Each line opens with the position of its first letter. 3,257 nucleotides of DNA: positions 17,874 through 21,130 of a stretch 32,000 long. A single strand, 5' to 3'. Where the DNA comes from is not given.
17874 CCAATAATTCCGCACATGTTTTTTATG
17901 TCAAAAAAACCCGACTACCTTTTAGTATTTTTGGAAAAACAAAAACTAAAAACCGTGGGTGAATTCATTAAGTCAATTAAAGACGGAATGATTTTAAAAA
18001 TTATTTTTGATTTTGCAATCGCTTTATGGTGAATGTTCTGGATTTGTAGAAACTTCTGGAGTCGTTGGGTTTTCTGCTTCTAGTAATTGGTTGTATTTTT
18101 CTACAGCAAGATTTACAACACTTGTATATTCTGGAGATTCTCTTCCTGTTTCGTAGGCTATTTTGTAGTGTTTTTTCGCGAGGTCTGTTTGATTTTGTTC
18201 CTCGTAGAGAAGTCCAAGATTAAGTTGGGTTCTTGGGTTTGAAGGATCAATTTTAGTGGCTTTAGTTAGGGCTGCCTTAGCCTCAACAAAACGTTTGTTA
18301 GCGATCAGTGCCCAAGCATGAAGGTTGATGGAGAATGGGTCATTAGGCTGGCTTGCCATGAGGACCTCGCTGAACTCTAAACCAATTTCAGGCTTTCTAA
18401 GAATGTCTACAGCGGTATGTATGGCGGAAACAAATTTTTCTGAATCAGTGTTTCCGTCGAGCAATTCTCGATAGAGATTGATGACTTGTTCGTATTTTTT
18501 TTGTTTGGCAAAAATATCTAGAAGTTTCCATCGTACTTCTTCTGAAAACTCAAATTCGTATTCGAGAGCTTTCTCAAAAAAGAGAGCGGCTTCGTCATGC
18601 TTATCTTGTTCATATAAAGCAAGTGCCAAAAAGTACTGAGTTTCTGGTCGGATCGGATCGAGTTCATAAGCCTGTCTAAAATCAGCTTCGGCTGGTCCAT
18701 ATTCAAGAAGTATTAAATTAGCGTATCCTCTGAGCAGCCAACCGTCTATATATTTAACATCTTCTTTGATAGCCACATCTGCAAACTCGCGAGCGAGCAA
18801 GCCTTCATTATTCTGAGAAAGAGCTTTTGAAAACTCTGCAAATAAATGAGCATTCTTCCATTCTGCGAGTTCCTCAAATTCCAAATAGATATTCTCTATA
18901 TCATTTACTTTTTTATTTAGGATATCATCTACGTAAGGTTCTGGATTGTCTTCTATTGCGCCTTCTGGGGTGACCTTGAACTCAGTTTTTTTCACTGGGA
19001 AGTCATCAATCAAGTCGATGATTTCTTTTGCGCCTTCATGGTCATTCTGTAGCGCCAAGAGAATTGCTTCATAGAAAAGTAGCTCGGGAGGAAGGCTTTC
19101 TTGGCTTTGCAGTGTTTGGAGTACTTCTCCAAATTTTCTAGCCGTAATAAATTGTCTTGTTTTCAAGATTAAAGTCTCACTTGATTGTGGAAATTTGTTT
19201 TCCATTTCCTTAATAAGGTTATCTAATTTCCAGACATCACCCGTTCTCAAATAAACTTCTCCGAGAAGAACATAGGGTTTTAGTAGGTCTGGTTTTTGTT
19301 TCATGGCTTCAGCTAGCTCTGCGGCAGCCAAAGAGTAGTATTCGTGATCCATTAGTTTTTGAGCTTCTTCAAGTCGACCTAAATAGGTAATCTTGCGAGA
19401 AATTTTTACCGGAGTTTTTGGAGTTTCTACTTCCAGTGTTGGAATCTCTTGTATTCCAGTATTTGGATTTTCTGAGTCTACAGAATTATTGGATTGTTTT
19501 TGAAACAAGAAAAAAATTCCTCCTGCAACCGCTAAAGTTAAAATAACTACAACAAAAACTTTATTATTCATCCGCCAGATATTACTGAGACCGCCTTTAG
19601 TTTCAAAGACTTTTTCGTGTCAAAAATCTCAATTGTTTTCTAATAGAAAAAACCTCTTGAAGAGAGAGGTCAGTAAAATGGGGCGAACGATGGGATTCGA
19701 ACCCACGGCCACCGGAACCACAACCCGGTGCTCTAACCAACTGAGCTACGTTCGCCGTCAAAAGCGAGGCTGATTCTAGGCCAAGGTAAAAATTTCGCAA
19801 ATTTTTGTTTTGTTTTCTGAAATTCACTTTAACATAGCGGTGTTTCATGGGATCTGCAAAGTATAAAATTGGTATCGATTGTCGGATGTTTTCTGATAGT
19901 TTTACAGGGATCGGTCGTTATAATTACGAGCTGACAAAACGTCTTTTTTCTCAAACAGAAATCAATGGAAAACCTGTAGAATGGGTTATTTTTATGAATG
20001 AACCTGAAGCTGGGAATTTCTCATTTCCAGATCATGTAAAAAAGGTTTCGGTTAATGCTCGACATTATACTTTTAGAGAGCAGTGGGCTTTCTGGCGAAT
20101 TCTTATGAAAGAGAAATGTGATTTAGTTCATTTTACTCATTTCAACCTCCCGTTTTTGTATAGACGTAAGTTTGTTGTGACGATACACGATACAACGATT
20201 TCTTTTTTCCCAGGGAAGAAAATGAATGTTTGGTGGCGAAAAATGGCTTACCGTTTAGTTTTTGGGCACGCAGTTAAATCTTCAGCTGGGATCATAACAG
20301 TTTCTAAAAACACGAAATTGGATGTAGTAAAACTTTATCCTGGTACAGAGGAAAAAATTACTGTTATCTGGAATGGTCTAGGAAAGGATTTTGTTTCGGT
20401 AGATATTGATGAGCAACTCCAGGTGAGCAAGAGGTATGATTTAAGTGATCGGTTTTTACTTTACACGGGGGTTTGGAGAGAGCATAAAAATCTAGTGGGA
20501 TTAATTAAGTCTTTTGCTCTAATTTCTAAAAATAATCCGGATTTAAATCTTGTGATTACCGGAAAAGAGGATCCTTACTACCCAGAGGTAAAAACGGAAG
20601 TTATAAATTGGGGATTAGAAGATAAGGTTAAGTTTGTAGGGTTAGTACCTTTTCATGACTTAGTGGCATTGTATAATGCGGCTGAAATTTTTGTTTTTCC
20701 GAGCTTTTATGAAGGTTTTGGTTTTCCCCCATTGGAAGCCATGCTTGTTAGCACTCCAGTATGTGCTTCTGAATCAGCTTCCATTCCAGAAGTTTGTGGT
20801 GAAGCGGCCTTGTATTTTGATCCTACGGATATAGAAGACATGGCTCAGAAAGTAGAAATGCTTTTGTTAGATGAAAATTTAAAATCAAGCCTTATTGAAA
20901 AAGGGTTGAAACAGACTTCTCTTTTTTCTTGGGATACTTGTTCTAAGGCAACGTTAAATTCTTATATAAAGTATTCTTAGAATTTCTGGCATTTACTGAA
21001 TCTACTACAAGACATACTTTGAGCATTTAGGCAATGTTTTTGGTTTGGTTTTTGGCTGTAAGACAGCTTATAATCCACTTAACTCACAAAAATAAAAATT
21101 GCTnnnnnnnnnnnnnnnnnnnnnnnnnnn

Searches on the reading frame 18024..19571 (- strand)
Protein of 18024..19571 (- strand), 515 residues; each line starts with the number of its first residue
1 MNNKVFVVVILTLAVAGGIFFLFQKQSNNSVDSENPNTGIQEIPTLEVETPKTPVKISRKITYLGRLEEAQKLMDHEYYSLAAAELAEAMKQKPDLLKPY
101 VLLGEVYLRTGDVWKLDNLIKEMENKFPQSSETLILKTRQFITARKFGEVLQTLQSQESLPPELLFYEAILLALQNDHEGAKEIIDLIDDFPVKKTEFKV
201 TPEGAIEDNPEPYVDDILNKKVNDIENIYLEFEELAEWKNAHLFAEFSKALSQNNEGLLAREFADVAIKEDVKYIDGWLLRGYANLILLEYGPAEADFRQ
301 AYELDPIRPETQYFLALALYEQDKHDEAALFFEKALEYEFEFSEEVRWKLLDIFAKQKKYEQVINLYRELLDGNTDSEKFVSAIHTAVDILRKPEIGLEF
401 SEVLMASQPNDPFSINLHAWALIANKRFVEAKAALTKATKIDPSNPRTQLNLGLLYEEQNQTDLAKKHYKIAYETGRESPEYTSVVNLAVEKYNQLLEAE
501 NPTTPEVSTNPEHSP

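Call 7: search_protein_families(library=pfam, proteins=[window:18024-19571:-], max_evalue=0.001)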
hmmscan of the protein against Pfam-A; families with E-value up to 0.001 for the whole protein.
window:18024-19571:- (515 aa): 17 families
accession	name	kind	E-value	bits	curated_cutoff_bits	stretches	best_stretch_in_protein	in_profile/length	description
PF14559.12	TPR_19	-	2.2e-16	60.4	25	1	422-483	1-62/68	Tetratricopeptide repeat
PF07719.23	TPR_2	-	4.8e-15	54.8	27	1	309-338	1-30/34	Tetratricopeptide repeat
PF13181.12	TPR_8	-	6e-14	51.4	25.7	0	310-339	2-31/34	Tetratricopeptide repeat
PF00515.34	TPR_1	-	2.2e-13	49.8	27.8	0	310-337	2-29/34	Tetratricopeptide repeat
PF13432.12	TPR_16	-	2.5e-12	47.4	32.7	1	294-336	16-58/65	Tetratricopeptide repeat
PF13414.12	TPR_11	-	1.4e-10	41.1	26.8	1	426-459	8-41/42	TPR repeat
PF13428.12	TPR_14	-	7.4e-10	39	23.5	0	419-453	8-42/44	Tetratricopeptide repeat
PF12895.13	ANAPC3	-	3.9e-08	33.9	27.2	0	401-457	12-67/82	Anaphase-promoting complex, cyclosome, subunit 3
PF13431.12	TPR_17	-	8.9e-08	32.3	24.4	1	435-466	2-33/34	Tetratricopeptide repeat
PF13424.12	TPR_12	-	3.1e-07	30.9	30.1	0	306-337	42-73/77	Tetratricopeptide repeat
PF07721.20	TPR_4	-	8.1e-06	26.4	27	0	309-329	1-21/26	Tetratricopeptide repeat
PF23914.1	TPR_CcmH_CycH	-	1.4e-05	25.4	42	0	273-331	48-109/158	Cytochrome c-type biogenesis protein H TPR domain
PF25063.1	ARM_TT21_C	-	3.7e-05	24.1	35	0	322-379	142-199/209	Tetratricopeptide repeat protein 21 C-terminal ARM domain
PF13174.12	TPR_6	-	5.6e-05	24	26.3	0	449-470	3-24/33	Tetratricopeptide repeat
PF25062.1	ARM_TT21_N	-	8.1e-05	22.9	40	0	69-137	72-141/222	Tetratricopeptide repeat protein 21 N-terminal ARM repeat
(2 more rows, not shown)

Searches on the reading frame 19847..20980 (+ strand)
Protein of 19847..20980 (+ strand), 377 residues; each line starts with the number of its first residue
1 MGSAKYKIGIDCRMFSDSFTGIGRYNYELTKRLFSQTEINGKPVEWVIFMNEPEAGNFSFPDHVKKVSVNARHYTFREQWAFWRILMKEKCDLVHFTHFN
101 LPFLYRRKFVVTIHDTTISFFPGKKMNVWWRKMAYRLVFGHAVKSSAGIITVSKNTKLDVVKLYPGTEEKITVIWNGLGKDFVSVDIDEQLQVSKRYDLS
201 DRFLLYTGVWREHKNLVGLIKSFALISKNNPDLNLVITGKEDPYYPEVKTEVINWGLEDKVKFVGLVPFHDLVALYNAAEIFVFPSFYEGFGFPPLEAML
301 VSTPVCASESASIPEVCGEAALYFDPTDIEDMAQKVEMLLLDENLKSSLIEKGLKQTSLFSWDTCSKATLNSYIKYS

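Call 7: search_protein_families(library=pfam, proteins=[window:19847-20980:+], max_evalue=0.001)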
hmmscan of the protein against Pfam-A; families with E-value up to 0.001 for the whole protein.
window:19847-20980:+ (377 aa): 6 families
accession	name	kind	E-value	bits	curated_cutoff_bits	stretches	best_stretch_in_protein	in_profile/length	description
PF00534.26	Glycos_transf_1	-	4.9e-33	114.5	26.4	1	198-355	12-171/172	Glycosyl transferases group 1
PF13692.12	Glyco_trans_1_4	-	6.9e-27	94.9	27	1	204-342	4-142/142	Glycosyl transferases group 1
PF13439.12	Glyco_transf_4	-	2.2e-13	51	28.5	1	21-177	3-165/170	Glycosyltransferase Family 4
PF13524.12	Glyco_trans_1_2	-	5.3e-06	26.9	25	1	228-357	10-129/144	Glycosyl transferase-like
PF20706.3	GT4-conflict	-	1.9e-05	24.3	26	1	224-310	222-313/385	Family 4 Glycosyltransferase in conflict systems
PF13579.12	Glyco_trans_4_4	-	8.1e-05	23.4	29.7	1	64-177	42-158/158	Glycosyl transferase 4-like domain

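Call 10: find_encoding_contigs(protein=window:19847-20980:+, flank=10000, max_places=6)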
Protein window:19847-20980:+ (377 aa): no gene with exactly this product is on record in the collection.
